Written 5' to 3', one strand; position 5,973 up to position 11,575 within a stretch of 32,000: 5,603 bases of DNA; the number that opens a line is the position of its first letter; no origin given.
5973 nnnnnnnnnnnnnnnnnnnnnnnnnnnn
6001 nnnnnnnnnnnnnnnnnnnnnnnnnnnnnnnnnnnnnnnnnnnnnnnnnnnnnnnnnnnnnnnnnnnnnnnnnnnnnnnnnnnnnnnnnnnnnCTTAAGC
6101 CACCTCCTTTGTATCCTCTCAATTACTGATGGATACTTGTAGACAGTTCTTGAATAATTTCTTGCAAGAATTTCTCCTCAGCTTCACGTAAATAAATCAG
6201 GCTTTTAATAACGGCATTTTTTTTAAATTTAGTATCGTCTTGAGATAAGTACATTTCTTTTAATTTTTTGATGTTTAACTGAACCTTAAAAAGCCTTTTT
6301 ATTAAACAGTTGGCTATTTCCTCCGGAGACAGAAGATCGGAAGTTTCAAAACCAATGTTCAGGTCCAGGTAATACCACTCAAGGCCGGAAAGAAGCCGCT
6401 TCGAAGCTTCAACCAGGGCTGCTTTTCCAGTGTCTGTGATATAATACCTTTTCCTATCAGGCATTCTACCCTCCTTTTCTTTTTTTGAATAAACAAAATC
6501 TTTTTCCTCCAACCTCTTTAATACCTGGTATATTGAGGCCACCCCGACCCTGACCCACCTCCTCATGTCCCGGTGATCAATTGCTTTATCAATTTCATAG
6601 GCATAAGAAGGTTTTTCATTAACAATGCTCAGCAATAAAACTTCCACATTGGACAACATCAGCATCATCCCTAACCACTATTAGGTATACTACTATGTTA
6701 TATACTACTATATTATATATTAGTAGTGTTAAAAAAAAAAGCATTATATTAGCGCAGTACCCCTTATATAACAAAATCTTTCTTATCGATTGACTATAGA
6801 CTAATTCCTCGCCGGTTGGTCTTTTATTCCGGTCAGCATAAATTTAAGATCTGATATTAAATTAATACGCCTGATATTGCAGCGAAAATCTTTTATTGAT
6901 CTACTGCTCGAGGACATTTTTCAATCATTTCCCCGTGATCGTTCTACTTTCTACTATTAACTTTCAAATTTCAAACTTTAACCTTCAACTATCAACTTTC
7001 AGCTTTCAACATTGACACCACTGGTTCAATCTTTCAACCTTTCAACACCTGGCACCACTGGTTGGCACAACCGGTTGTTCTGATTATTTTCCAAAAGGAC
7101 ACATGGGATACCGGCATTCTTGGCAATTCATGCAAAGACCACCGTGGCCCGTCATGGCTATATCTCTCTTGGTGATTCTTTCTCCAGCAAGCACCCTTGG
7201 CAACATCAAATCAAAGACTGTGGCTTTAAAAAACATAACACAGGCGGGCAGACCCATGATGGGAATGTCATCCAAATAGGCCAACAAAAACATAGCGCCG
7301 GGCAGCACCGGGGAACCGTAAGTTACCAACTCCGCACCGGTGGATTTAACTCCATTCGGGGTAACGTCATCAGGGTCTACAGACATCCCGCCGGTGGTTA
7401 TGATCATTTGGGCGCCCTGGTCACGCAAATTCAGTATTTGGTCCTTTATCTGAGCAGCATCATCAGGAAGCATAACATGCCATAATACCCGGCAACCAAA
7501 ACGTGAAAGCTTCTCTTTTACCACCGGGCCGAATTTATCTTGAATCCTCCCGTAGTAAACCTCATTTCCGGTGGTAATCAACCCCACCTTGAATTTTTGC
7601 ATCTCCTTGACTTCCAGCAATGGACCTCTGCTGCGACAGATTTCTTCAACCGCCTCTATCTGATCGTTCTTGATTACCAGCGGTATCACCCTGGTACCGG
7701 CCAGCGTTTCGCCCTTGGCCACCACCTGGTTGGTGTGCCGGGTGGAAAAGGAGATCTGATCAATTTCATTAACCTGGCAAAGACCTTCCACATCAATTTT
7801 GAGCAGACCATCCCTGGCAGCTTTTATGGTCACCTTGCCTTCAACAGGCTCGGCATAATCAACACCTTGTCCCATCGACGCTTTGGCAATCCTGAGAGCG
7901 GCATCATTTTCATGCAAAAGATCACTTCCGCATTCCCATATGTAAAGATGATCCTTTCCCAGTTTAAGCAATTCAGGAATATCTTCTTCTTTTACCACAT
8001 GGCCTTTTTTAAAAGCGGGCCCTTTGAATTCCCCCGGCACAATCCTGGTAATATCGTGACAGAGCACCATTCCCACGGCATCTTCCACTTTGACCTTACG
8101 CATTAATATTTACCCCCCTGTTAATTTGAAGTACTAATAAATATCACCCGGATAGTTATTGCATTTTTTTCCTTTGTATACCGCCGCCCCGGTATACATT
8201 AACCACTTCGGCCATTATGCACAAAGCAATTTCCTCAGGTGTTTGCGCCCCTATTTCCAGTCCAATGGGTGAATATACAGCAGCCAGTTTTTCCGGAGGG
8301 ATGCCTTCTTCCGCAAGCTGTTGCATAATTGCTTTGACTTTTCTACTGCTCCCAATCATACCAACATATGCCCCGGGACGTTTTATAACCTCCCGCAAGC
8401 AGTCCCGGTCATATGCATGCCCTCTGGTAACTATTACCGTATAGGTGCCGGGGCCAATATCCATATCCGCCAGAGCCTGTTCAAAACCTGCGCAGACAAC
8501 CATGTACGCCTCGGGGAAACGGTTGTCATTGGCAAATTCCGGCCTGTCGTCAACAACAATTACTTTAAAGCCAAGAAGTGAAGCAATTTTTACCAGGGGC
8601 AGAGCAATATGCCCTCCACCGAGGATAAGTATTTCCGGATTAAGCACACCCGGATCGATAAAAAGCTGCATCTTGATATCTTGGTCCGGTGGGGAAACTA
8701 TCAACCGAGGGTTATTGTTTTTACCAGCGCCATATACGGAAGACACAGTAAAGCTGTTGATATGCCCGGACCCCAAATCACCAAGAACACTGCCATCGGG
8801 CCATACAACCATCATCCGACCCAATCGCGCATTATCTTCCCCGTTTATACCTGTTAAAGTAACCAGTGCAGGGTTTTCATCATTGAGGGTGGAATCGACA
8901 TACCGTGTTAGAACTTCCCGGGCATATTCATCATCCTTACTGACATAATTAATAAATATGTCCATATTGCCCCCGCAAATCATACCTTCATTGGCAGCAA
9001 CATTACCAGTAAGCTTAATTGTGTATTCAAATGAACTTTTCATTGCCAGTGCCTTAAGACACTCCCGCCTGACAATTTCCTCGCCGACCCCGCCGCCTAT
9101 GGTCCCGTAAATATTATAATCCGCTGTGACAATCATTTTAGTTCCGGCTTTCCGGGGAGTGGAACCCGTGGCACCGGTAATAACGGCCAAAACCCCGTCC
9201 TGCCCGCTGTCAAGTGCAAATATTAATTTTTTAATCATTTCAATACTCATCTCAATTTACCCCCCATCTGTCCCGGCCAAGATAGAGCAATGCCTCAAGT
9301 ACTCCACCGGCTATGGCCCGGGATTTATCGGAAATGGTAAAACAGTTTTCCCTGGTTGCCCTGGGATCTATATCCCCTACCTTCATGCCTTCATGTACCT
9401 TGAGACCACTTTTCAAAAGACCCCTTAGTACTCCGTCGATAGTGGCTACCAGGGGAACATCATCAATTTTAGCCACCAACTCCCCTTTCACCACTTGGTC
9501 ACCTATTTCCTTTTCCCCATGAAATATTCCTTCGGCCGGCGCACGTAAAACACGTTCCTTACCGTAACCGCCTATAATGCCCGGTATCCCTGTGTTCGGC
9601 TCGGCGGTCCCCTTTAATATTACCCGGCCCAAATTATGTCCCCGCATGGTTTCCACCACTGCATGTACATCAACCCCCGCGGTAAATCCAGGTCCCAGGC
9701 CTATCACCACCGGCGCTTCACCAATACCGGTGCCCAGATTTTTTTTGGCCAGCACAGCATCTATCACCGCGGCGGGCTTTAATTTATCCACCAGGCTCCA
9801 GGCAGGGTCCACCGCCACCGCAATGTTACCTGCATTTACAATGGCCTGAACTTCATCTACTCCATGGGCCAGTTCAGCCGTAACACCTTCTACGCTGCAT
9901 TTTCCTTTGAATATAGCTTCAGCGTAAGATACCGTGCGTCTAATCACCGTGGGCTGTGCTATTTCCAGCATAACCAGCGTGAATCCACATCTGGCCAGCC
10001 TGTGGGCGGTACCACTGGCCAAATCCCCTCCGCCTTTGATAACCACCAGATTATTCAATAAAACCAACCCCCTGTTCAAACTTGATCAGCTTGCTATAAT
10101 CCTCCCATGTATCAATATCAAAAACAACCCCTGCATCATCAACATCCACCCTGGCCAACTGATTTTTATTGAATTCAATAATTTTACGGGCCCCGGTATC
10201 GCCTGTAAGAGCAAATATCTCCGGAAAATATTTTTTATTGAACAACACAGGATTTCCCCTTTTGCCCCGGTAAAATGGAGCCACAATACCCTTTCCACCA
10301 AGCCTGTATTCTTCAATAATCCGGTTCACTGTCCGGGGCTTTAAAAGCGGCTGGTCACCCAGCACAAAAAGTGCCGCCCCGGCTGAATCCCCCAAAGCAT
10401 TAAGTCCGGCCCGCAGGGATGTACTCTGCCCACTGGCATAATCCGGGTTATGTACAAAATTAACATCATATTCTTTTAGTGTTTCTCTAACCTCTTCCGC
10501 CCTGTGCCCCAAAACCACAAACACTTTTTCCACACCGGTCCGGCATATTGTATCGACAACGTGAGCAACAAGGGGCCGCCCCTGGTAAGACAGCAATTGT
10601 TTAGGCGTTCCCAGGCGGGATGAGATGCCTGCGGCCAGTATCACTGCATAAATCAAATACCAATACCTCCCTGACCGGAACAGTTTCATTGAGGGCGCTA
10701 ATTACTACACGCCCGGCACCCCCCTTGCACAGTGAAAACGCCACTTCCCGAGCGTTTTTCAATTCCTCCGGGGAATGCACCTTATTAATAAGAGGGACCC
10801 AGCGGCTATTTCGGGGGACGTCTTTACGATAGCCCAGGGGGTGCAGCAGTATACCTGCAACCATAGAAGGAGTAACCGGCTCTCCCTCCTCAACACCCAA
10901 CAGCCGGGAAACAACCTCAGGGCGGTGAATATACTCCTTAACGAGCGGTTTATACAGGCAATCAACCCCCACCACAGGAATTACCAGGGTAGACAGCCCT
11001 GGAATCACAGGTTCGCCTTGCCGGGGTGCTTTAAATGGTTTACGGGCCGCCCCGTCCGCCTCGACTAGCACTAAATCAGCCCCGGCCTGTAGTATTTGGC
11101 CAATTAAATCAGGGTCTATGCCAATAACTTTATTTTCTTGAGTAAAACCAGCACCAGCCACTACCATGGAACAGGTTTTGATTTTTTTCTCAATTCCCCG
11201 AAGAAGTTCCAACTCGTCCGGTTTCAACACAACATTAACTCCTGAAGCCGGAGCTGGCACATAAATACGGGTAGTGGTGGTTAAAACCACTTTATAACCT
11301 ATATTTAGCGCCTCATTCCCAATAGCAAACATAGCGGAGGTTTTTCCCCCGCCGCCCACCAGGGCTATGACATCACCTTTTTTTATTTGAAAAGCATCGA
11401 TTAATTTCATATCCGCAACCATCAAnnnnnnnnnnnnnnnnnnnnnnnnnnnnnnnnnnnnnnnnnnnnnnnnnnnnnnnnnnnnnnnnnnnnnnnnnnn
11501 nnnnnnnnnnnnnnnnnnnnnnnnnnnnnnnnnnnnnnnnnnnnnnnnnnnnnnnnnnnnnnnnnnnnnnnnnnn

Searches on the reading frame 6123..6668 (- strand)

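Call 9: search_protein_families(library=pfam, proteins=[window:6123-6668:-], max_evalue=0.001)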
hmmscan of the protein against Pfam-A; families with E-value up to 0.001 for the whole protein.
window:6123-6668:- (181 aa): 3 families
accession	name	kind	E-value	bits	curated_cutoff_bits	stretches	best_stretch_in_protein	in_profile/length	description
PF03551.20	PadR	-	3.3e-16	59.5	27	1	12-85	1-73/75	Transcriptional regulator PadR-like family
PF13601.12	HTH_34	-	6.2e-05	23.5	27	1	28-90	13-74/80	Winged helix DNA-binding domain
PF01978.25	TrmB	-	0.00021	21.5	25.6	0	40-78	33-65/68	Sugar-specific transcriptional regulator TrmB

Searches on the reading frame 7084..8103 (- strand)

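Call 9: search_protein_families(library=pfam, proteins=[window:7084-8103:-], max_evalue=0.001)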
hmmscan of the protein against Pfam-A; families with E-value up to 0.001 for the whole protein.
window:7084-8103:- (339 aa): 1 family
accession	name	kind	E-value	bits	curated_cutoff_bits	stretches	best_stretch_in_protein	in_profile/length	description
PF00994.29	MoCF_biosynth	-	8.6e-24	84.3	26.6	1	175-304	2-142/144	Probable molybdopterin binding domain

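Call 63: search_protein_families(library=ncbifam, proteins=[window:7084-8103:-], max_evalue=0.00001)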
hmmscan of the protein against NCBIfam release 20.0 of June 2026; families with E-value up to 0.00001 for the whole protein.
window:7084-8103:- (339 aa): 12 families
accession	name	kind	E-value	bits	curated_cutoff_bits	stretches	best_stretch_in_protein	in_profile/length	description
TIGR00177.1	molyb_syn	domain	2.4e-17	63.2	85.35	1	171-261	2-94/148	molybdenum cofactor synthesis domain-containing protein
NF002947.1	PRK03604.1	equivalog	4.2e-13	49.2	285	1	168-255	143-230/301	bifunctional molybdenum cofactor biosynthesis protein MoaC/MoaB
NF001813.0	PRK00549.1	equivalog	7.2e-11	41.7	379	1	172-252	2-81/414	competence/damage-inducible protein A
NF011068.0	PRK14498.1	equivalog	1.7e-10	39.6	534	1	161-298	177-323/647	molybdopterin biosynthesis protein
NF011067.0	PRK14497.1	equivalog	2.8e-09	36.1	536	1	165-290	174-304/546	putative molybdopterin biosynthesis protein MoeA/unknown domain fusion protein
TIGR00200.1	cinA_nterm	subfamily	2.2e-08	33.2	243.15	1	172-252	3-82/414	CinA family nicotinamide mononucleotide deamidase-related protein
NF002291.0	PRK01215.1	equivalog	2.4e-08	33.4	293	1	169-252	2-84/264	nicotinamide mononucleotide deamidase-related protein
NF006932.0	PRK09417.1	equivalog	1.9e-07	30.7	158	1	168-254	1-90/193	molybdopterin adenylyltransferase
NF007960.1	PRK10680.1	equivalog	2.7e-07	29.7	440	1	123-287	128-295/401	molybdopterin molybdotransferase MoeA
NF011060.0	PRK14491.1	equivalog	2.5e-06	26.2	532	1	124-287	324-490/598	bifunctional molybdopterin-guanine dinucleotide biosynthesis adaptor protein MobB/molybdopterin molybdotransferase MoeA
NF050098.1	MoeA_actino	exception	4.4e-06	25.7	560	0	175-242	186-252/400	molybdopterin molybdotransferase MoeA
TIGR02667.1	moaB_proteo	equivalog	8.2e-06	25.6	222.4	0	188-253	20-86/163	molybdenum cofactor biosynthesis protein B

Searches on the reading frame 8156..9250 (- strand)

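Call 9: search_protein_families(library=pfam, proteins=[window:8156-9250:-], max_evalue=0.001)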
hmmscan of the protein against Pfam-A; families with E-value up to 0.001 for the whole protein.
window:8156-9250:- (364 aa): 2 families
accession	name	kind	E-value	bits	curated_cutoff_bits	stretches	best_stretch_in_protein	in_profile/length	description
PF13478.12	XdhC_C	-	1.8e-43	148.5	29.7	1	208-349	2-125/125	XdhC Rossmann domain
PF02625.21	XdhC_CoxI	-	5.6e-28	97.1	24.3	2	13-71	2-60/68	XdhC and CoxI family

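Call 63: search_protein_families(library=ncbifam, proteins=[window:8156-9250:-], max_evalue=0.00001)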
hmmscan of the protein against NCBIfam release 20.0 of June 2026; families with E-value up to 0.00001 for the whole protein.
window:8156-9250:- (364 aa): 2 families
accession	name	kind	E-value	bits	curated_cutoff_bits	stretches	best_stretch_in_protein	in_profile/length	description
NF045664.1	XdhC_rel_AOR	equivalog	7.2e-92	308.3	350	1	6-352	2-343/346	XdhC family aldehyde oxidoreductase maturation factor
TIGR02964.1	xanthine_xdhC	equivalog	6e-35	121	161.6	2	204-349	100-245/246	xanthine dehydrogenase accessory protein XdhC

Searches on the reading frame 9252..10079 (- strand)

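Call 9: search_protein_families(library=pfam, proteins=[window:9252-10079:-], max_evalue=0.001)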
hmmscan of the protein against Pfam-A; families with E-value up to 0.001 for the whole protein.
window:9252-10079:- (275 aa): 0 families

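Call 63: search_protein_families(library=ncbifam, proteins=[window:9252-10079:-], max_evalue=0.00001)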
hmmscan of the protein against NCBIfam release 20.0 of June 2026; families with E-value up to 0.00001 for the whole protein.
window:9252-10079:- (275 aa): 1 family
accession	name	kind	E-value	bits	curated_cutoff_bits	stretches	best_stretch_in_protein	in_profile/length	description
TIGR03309.1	matur_yqeB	equivalog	4.4e-112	373.7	220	1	12-266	1-255/256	selenium-dependent molybdenum cofactor biosynthesis protein YqeB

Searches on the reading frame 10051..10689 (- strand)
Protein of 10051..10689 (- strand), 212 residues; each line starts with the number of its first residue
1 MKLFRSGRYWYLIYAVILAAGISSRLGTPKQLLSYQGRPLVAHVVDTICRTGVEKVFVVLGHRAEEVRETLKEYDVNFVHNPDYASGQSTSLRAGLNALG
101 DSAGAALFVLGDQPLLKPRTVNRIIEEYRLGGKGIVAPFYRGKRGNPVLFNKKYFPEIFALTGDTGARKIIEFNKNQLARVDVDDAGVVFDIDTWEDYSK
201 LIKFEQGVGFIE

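Call 9: search_protein_families(library=pfam, proteins=[window:10051-10689:-], max_evalue=0.001)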
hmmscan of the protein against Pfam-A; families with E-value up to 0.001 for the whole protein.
window:10051-10689:- (212 aa): 4 families
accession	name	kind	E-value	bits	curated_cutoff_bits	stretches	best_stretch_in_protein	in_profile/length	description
PF12804.13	NTP_transf_3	-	5.1e-43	147.5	27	1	15-173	1-156/160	MobA-like NTP transferase domain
PF01128.25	IspD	-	3.5e-09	37.2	27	1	13-136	1-125/221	2-C-methyl-D-erythritol 4-phosphate cytidylyltransferase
PF02348.25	CTP_transf_3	-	4.3e-07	30.4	22.6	1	16-129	3-115/217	Cytidylyltransferase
PF00483.29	NTP_transferase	-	0.00011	22.3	21.2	1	15-122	2-118/245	Nucleotidyl transferase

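Call 63: search_protein_families(library=ncbifam, proteins=[window:10051-10689:-], max_evalue=0.00001)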
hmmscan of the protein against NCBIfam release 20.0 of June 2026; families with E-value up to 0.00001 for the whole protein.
window:10051-10689:- (212 aa): 32 families (the best 25 are shown)
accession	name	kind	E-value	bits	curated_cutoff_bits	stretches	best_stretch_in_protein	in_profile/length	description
TIGR03310.1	matur_MocA_YgfJ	equivalog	1.1e-58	198.3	186.45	1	15-201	2-188/188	molybdenum cofactor cytidylyltransferase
NF045665.1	NTPtran_DVU1551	equivalog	3.1e-51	174.5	315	1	13-205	1-193/359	DVU_1551 family NTP transferase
TIGR03202.1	pucB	equivalog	1.2e-30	106.6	235.05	1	14-198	2-192/192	xanthine dehydrogenase accessory protein PucB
NF045782.1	NicBOxredNboR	equivalog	1.7e-29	103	260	1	15-200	11-204/206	nicotine blue oxidoreductase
TIGR01173.1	glmU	equivalog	4e-17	62.2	366.85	1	15-128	3-117/452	bifunctional UDP-N-acetylglucosamine diphosphorylase/glucosamine-1-phosphate N-acetyltransferase GlmU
NF010934.1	PRK14354.1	equivalog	2.2e-16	59.4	450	1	14-128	1-115/447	bifunctional UDP-N-acetylglucosamine diphosphorylase/glucosamine-1-phosphate N-acetyltransferase GlmU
NF010935.0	PRK14355.1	equivalog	3.8e-15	55.5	718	1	14-129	5-122/459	bifunctional UDP-N-acetylglucosamine diphosphorylase/glucosamine-1-phosphate N-acetyltransferase GlmU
NF010938.0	PRK14358.1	equivalog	4.1e-15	55.3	500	1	15-132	10-128/481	bifunctional N-acetylglucosamine-1-phosphate uridyltransferase/glucosamine-1-phosphate acetyltransferase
NF053639.1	Mfer334_fam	equivalog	4.4e-15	56.1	260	1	30-128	27-126/209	pseudomurein biosynthesis protein PmurB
NF010936.0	PRK14356.1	equivalog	2.5e-14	53.1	666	1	15-128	8-123/456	bifunctional UDP-N-acetylglucosamine diphosphorylase/glucosamine-1-phosphate N-acetyltransferase GlmU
NF010932.0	PRK14352.1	equivalog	3.9e-14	52.2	611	1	15-129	9-127/488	bifunctional UDP-N-acetylglucosamine diphosphorylase/glucosamine-1-phosphate N-acetyltransferase GlmU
NF010933.0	PRK14353.1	equivalog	6e-14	51.5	505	1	14-131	7-127/453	bifunctional UDP-N-acetylglucosamine diphosphorylase/glucosamine-1-phosphate N-acetyltransferase GlmU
NF010940.0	PRK14360.1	equivalog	6.2e-14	51.4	602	1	16-129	5-120/452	bifunctional UDP-N-acetylglucosamine diphosphorylase/glucosamine-1-phosphate N-acetyltransferase GlmU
NF006986.0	PRK09451.1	equivalog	2.4e-13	49.7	725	1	15-135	8-128/456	bifunctional UDP-N-acetylglucosamine diphosphorylase/glucosamine-1-phosphate N-acetyltransferase GlmU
NF001457.0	PRK00317.1-3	equivalog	2.5e-11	43.5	164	1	15-147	4-132/200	molybdenum cofactor guanylyltransferase MobA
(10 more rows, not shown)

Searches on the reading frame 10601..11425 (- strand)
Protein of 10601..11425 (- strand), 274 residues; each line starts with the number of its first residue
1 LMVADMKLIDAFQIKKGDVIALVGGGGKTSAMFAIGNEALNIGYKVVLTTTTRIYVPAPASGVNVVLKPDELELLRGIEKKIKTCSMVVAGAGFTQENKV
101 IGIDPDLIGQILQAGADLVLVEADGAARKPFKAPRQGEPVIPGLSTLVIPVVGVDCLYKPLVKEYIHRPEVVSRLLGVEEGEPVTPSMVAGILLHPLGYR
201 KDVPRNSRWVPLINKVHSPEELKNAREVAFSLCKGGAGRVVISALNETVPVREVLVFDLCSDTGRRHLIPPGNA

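Call 9: search_protein_families(library=pfam, proteins=[window:10601-11425:-], max_evalue=0.001)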
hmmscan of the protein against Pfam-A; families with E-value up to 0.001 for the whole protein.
window:10601-11425:- (274 aa): 1 family
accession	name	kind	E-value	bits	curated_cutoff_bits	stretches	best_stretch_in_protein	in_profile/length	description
PF19842.5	YqeC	-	8.5e-41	140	27.6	1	20-170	1-145/145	YqeC protein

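Call 63: search_protein_families(library=ncbifam, proteins=[window:10601-11425:-], max_evalue=0.00001)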
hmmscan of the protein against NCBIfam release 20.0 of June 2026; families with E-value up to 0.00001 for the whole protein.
window:10601-11425:- (274 aa): 1 family
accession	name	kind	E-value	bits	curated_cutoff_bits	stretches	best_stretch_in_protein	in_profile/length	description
TIGR03172.2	TIGR03172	equivalog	1.2e-51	175.5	73.05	1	19-230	1-204/209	selenium cofactor biosynthesis protein YqeC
